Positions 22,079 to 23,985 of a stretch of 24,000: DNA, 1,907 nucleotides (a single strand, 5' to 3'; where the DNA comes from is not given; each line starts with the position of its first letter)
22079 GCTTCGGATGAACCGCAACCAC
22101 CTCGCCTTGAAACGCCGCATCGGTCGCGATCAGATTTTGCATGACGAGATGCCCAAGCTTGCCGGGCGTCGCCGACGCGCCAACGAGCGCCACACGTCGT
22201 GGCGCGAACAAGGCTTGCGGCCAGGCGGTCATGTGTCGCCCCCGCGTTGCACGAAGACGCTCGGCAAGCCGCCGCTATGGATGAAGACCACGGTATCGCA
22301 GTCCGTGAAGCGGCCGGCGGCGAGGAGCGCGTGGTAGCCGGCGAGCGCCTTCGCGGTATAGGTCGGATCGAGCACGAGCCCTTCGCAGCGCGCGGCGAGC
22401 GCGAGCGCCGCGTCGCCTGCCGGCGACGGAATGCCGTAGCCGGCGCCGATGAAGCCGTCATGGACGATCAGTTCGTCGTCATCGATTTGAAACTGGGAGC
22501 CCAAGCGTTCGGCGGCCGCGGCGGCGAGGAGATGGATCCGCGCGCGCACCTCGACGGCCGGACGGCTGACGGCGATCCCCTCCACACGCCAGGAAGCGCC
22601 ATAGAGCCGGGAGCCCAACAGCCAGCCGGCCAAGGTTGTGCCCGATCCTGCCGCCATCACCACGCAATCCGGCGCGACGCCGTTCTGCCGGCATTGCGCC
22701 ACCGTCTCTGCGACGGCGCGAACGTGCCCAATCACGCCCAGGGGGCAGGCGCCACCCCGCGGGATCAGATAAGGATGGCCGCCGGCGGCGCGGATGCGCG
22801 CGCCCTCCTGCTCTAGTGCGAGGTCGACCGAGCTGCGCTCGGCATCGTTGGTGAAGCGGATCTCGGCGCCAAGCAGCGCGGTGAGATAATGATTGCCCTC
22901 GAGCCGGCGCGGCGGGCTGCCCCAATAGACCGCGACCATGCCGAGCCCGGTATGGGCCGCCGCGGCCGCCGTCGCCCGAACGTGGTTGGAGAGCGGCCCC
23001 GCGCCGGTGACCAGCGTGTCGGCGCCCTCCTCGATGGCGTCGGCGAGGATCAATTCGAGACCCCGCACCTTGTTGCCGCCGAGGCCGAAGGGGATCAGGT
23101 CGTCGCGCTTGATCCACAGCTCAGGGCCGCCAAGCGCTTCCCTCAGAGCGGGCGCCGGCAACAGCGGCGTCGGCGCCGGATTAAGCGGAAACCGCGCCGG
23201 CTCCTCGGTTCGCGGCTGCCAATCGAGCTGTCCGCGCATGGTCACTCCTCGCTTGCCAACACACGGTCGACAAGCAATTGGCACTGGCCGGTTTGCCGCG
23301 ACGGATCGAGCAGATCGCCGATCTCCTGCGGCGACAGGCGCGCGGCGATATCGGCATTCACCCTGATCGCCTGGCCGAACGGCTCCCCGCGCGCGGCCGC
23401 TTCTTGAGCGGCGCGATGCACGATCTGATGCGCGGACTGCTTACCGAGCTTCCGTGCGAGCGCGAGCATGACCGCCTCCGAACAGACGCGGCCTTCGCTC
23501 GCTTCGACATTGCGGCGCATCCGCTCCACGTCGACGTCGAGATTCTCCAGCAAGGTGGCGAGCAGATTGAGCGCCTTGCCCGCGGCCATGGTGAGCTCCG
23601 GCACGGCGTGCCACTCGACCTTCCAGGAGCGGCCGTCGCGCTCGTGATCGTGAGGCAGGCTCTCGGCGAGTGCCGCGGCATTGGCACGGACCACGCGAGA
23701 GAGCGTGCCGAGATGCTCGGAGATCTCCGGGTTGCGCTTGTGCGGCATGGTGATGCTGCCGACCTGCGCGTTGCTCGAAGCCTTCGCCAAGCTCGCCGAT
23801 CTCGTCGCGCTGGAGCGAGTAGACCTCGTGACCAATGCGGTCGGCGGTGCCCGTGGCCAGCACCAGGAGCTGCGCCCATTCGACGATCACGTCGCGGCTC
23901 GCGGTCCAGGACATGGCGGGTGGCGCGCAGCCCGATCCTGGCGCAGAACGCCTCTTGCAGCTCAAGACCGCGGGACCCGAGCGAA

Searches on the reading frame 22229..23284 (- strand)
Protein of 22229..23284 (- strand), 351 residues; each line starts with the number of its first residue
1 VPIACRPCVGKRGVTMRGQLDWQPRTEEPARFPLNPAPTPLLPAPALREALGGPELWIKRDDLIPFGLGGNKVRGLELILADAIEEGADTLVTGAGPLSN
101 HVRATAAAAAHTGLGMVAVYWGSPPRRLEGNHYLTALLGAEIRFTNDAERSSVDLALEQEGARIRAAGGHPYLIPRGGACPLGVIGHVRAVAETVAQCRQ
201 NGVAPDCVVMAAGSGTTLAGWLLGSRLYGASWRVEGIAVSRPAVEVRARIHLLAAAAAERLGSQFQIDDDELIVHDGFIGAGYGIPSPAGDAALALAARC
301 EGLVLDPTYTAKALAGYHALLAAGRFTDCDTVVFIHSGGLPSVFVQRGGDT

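Call 16: search_protein_families(library=pfam, proteins=[window:22229-23284:-], max_evalue=0.001)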
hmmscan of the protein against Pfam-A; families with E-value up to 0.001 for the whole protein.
window:22229-23284:- (351 aa): 1 family
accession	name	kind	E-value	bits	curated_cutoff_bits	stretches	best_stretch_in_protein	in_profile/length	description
PF00291.31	PALP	-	2.2e-46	159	35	1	37-338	6-295/295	Pyridoxal-phosphate dependent enzyme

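Call 18: find_encoding_contigs(protein=window:22229-23284:-, flank=10000, max_places=4)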
Protein window:22229-23284:- (351 aa): no gene with exactly this product is on record in the collection.

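Call 36: search_protein_families(library=ncbifam, proteins=[window:22229-23284:-], max_evalue=0.00001)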
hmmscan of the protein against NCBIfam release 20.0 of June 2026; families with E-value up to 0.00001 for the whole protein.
window:22229-23284:- (351 aa): 9 families
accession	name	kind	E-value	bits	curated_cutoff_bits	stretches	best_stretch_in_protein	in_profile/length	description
NF052537.1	CoM_syn_XcbE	exception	2.3e-150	500.3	450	1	26-345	3-322/322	coenzyme M biosynthesis enzyme XcbE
NF052482.1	sulfolyase_CuyA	equivalog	8.9e-79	264.7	450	1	31-344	8-325/332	D-cysteate sulfo-lyase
TIGR01275.1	ACC_deam_rel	subfamily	7.5e-64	216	289.4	1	34-346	3-317/321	pyridoxal phosphate-dependent enzymes, D-cysteine desulfhydrase family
NF003030.0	PRK03910.1-3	equivalog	7.9e-62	209.3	429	1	30-345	14-330/338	D-cysteine desulfhydrase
NF003029.0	PRK03910.1-1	equivalog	2e-59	201.6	610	1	31-345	11-323/328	D-cysteine desulfhydrase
NF003032.0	PRK03910.1-5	equivalog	3.7e-57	194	469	1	31-345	12-325/330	D-cysteine desulfhydrase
NF010646.0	PRK14045.1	equivalog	1.1e-55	189.2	550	1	31-344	14-319/329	1-aminocyclopropane-1-carboxylate deaminase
TIGR01274.1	ACC_deam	equivalog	1.5e-47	162.4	392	1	30-342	6-326/337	1-aminocyclopropane-1-carboxylate deaminase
NF006050.0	PRK08197.1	equivalog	1.8e-06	27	303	0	31-119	73-157/406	threonine synthase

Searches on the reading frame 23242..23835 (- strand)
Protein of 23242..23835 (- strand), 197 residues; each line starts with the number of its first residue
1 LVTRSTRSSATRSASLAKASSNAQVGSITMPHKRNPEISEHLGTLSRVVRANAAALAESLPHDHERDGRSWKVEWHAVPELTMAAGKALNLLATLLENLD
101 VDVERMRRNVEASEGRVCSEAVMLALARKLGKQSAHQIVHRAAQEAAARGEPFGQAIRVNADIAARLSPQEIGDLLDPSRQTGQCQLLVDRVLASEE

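Call 16: search_protein_families(library=pfam, proteins=[window:23242-23835:-], max_evalue=0.001)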
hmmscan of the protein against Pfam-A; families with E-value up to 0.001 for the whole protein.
window:23242-23835:- (197 aa): 1 family
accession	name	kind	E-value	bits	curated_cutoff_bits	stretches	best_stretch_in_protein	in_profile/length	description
PF10397.14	ADSL_C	-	1.3e-18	67.5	32.7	1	115-192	1-79/79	Adenylosuccinate lyase C-terminus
